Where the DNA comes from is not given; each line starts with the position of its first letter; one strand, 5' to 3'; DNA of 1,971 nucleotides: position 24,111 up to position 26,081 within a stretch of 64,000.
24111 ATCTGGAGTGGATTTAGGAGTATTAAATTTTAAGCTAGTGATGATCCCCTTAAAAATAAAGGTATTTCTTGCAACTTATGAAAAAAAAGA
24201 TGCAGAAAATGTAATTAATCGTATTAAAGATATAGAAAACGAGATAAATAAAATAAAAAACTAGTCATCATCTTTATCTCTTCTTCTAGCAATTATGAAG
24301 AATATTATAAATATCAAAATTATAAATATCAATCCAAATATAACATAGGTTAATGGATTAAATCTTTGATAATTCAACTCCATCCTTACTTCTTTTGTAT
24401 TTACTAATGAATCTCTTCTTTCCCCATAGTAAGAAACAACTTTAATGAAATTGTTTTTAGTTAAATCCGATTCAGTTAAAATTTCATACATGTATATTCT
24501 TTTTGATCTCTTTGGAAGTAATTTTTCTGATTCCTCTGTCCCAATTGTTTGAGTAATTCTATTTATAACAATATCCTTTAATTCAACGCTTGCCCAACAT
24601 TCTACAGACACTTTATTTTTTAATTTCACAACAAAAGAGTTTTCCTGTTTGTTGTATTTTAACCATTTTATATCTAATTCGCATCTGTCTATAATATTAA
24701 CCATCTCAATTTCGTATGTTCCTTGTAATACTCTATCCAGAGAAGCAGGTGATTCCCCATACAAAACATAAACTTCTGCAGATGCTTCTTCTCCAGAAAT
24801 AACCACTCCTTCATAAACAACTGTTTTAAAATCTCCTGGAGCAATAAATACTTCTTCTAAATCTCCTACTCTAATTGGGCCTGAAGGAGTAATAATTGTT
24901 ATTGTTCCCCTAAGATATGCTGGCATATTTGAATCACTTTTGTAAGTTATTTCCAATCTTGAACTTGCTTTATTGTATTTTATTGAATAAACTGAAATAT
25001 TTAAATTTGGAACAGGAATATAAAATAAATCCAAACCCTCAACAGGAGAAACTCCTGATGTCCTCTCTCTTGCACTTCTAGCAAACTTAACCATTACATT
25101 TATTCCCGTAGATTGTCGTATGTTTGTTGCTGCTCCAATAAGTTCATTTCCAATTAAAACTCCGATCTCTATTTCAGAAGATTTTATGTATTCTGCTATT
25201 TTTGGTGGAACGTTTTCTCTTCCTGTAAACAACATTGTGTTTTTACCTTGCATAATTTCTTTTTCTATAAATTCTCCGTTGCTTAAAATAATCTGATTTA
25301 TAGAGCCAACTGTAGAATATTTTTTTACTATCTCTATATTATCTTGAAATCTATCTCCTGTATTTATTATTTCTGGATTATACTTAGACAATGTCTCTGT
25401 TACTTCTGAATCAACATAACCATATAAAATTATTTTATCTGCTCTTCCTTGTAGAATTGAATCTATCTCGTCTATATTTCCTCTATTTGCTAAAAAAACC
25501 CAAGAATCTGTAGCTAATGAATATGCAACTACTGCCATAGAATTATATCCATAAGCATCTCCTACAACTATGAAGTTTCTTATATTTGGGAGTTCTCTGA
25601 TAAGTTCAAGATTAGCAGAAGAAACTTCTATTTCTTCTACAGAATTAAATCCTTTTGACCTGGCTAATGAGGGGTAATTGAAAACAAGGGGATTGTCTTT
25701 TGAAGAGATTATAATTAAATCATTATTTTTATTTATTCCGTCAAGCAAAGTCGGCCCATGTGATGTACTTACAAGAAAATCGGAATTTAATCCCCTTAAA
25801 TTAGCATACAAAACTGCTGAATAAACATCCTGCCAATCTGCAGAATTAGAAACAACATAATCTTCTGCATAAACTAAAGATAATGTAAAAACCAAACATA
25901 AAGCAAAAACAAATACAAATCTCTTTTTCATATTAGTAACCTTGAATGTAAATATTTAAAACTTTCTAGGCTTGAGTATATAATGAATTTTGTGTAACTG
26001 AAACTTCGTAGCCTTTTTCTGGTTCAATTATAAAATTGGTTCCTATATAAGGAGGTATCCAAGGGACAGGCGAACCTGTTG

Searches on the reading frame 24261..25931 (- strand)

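Call 37: search_protein_families(library=pfam, proteins=[window:24261-25931:-], max_evalue=0.05)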
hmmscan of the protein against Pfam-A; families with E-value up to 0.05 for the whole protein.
window:24261-25931:- (556 aa): 1 family
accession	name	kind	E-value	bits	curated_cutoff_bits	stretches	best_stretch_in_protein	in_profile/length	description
PF11151.13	DUF2929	-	0.024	15.4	23.8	0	519-548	24-53/56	Protein of unknown function (DUF2929)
